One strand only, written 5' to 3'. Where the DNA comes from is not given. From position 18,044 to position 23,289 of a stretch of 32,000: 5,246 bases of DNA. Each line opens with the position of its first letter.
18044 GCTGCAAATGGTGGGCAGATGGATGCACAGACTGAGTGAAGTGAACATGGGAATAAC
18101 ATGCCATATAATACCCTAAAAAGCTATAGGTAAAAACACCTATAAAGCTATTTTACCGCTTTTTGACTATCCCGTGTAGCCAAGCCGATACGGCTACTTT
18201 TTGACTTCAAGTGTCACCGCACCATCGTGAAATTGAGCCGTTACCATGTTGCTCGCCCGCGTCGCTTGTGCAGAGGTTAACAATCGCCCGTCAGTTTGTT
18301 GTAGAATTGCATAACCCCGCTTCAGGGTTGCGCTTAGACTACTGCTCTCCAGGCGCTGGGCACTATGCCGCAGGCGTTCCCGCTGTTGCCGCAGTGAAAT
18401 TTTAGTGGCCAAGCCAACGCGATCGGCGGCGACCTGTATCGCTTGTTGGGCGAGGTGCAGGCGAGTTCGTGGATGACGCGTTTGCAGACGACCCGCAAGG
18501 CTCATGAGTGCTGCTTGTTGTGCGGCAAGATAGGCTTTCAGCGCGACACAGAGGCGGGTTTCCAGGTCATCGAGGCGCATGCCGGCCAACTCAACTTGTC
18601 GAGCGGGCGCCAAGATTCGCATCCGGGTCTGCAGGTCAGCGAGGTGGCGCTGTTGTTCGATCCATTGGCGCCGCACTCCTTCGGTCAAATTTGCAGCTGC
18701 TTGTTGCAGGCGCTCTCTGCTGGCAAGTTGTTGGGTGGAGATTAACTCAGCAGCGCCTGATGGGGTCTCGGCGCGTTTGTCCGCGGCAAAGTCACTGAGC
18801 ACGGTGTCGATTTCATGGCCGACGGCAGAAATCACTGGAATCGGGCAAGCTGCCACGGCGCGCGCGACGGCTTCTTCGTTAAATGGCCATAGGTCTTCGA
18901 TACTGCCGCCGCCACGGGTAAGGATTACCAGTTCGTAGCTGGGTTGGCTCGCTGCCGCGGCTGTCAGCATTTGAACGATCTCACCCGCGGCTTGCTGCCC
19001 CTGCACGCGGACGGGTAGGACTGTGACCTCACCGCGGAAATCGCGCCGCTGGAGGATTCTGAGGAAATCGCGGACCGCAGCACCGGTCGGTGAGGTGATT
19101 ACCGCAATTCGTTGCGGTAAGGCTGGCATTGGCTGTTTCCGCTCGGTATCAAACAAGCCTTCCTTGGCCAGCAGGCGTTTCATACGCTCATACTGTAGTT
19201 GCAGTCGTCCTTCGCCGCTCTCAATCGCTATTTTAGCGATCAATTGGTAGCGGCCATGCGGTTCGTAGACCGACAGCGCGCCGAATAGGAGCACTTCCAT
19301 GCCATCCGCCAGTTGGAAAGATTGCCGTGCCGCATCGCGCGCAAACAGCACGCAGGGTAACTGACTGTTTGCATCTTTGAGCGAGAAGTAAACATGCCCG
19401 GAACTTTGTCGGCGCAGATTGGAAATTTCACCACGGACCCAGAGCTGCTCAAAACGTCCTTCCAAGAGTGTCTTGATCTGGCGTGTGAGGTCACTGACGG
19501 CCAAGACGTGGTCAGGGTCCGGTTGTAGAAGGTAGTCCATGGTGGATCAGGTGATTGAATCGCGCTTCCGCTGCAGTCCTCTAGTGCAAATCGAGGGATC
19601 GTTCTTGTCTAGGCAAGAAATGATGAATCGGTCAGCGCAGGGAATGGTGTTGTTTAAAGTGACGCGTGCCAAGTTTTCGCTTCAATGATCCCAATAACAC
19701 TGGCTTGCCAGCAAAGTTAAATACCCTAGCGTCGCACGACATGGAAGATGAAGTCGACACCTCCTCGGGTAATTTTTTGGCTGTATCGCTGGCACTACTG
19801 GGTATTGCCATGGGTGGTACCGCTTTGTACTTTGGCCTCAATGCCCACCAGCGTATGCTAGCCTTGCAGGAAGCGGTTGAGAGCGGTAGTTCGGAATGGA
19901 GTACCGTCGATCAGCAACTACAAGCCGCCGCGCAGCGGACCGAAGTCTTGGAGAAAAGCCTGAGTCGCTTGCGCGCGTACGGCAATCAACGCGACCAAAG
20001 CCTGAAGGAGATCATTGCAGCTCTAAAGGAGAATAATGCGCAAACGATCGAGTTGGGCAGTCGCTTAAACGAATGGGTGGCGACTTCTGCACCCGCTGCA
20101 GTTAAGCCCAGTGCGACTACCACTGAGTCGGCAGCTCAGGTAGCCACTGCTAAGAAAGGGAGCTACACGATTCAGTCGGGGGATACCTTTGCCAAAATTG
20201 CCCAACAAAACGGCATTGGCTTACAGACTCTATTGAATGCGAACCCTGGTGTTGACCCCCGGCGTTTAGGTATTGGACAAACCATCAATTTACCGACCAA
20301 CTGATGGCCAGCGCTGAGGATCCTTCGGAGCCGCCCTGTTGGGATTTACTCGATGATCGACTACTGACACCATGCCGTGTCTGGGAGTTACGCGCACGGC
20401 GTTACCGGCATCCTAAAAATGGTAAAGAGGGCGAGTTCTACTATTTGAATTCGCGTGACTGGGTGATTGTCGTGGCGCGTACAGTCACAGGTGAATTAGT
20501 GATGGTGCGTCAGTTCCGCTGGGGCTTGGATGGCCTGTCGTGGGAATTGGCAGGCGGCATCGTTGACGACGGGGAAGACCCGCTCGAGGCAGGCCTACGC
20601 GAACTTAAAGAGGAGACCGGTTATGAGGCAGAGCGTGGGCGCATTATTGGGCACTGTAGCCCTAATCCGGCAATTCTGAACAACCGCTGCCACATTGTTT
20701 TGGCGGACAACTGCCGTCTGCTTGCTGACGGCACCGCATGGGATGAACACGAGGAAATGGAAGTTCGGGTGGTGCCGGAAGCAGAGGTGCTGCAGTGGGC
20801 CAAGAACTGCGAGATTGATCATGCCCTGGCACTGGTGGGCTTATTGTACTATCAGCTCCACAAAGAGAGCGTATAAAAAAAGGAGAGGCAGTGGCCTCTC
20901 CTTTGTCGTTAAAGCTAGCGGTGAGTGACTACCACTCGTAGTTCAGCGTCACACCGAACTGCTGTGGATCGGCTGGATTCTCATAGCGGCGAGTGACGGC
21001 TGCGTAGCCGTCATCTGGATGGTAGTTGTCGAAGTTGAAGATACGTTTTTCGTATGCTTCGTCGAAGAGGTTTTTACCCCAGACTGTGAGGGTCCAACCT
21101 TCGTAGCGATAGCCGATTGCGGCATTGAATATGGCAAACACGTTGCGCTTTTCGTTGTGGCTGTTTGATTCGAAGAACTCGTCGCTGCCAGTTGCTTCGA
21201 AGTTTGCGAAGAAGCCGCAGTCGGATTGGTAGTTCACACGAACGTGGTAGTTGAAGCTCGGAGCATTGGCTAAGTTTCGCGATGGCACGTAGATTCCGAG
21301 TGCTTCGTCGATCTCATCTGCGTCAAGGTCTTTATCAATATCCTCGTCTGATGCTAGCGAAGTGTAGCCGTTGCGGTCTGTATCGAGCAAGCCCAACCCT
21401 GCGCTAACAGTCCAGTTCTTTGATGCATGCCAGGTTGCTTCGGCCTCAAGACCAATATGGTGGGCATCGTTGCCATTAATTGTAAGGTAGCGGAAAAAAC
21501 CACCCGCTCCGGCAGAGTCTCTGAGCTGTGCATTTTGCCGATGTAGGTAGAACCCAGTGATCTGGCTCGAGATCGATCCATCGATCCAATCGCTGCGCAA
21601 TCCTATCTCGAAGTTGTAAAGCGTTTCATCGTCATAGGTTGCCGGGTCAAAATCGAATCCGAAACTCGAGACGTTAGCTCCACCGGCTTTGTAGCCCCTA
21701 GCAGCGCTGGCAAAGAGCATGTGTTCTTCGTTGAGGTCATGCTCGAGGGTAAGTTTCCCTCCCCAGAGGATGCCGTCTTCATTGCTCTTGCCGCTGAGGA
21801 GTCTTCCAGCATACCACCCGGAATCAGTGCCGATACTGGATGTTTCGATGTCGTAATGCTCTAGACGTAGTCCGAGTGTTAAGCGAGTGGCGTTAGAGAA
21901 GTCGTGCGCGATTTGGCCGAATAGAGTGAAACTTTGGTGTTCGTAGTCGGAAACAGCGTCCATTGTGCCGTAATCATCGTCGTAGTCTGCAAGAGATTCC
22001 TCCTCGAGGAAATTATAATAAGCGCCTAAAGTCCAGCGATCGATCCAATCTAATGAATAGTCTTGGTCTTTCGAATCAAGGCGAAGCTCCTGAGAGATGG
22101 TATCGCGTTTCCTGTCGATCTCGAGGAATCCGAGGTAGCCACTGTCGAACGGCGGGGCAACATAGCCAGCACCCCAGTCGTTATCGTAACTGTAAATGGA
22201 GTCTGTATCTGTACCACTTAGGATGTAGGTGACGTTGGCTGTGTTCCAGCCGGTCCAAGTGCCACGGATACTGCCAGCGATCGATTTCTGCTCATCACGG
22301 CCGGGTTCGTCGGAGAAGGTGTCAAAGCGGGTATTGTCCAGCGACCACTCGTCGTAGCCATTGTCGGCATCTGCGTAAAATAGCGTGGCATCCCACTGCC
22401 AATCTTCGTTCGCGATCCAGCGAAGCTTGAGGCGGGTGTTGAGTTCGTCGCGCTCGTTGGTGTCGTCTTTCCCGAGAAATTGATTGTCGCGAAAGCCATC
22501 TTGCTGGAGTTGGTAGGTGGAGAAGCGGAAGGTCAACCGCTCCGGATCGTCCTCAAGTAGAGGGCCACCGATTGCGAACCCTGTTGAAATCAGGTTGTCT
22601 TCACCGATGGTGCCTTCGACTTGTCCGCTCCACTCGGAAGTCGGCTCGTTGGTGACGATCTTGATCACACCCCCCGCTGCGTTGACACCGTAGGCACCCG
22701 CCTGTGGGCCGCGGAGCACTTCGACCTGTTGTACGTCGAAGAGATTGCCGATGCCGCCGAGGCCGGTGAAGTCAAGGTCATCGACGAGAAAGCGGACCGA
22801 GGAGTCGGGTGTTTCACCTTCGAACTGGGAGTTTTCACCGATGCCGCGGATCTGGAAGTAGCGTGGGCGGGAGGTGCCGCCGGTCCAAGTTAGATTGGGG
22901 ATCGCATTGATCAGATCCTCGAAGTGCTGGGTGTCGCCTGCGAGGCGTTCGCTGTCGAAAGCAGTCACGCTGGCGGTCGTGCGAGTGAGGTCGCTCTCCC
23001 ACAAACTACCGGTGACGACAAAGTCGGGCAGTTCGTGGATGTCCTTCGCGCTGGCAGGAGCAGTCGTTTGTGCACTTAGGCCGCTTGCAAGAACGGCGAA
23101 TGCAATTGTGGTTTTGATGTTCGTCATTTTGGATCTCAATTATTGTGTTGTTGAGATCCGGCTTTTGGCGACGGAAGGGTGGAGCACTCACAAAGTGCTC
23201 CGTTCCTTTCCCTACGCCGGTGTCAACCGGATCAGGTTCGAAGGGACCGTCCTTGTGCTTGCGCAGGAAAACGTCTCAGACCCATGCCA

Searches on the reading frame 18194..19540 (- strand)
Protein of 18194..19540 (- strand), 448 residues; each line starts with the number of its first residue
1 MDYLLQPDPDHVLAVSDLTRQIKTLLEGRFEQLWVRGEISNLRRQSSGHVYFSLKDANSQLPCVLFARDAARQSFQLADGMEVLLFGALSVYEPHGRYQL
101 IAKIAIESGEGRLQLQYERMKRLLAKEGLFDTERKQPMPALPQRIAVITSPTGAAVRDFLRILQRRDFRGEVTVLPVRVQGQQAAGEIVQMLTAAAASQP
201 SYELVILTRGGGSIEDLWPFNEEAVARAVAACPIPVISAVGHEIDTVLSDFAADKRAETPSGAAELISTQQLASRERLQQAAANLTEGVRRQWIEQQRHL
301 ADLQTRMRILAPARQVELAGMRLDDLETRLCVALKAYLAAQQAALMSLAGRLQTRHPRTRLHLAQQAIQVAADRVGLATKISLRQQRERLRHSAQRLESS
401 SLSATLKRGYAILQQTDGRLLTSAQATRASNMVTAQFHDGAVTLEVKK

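Call 56: search_protein_families(library=pfam, proteins=[window:18194-19540:-], max_evalue=0.00001)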
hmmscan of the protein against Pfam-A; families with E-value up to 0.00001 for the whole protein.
window:18194-19540:- (448 aa): 3 families
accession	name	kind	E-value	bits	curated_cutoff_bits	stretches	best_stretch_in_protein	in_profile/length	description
PF02601.20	Exonuc_VII_L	-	2e-96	323.6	35.9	1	129-444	1-314/315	Exonuclease VII, large subunit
PF13742.12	tRNA_anti_2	-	3.9e-31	107.6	27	1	14-103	2-92/95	OB-fold nucleic acid binding domain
PF01336.31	tRNA_anti-codon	-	2.8e-11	43.6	27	1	34-103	2-70/75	OB-fold nucleic acid binding domain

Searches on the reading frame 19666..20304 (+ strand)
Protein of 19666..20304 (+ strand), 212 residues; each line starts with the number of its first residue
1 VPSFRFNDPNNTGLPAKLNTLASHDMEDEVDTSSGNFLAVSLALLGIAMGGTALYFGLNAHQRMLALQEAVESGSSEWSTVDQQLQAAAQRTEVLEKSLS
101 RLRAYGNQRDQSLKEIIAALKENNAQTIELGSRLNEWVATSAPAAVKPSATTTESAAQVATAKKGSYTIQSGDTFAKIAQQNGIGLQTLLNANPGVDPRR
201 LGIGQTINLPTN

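Call 56: search_protein_families(library=pfam, proteins=[window:19666-20304:+], max_evalue=0.00001)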
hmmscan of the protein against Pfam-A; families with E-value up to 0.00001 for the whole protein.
window:19666-20304:+ (212 aa): 1 family
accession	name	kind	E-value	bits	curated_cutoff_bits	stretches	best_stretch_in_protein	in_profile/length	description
PF01476.26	LysM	-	3e-11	43.5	20.9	1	167-210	1-43/43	LysM domain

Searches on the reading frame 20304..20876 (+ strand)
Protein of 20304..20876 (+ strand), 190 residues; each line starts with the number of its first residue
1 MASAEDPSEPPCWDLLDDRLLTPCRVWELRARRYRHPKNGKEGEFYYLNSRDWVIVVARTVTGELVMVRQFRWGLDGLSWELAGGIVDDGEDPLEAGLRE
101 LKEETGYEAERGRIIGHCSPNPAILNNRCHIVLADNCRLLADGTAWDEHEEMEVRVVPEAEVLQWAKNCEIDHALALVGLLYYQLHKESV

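Call 56: search_protein_families(library=pfam, proteins=[window:20304-20876:+], max_evalue=0.00001)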
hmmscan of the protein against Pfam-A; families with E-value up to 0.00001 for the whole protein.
window:20304-20876:+ (190 aa): 1 family
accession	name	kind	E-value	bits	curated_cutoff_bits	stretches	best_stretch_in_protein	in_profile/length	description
PF00293.34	NUDIX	-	1.2e-15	58.1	21.1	1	54-164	6-120/134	NUDIX domain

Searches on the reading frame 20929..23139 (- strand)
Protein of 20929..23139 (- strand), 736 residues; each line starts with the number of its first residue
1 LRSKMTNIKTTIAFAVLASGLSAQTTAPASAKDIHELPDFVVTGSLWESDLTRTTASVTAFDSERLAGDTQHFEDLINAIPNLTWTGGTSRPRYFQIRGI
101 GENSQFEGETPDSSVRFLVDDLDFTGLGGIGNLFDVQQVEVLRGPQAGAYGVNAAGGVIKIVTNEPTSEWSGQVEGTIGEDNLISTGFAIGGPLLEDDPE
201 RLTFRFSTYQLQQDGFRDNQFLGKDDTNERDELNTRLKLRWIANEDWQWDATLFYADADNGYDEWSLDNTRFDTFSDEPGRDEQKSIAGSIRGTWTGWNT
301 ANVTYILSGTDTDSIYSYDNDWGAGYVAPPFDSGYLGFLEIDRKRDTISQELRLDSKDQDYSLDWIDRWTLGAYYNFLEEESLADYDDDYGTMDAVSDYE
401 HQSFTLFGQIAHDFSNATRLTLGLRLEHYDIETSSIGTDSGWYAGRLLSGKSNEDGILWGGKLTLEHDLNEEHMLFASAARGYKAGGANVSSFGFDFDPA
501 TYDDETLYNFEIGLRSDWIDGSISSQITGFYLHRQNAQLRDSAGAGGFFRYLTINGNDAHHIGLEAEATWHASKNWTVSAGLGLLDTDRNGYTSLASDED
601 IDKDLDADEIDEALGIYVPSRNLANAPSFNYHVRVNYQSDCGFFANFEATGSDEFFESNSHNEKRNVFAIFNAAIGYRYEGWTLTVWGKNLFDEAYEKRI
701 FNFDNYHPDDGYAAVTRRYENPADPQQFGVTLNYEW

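Call 56: search_protein_families(library=pfam, proteins=[window:20929-23139:-], max_evalue=0.00001)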
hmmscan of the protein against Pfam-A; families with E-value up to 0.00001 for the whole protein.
window:20929-23139:- (736 aa): 2 families
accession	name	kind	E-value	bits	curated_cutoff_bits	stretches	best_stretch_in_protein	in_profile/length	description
PF00593.30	TonB_dep_Rec_b-barrel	-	9.5e-26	92.1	27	1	225-691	55-436/436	TonB dependent receptor-like, beta-barrel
PF07715.20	Plug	-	2e-12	48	23.9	1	52-158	3-107/107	TonB-dependent Receptor Plug Domain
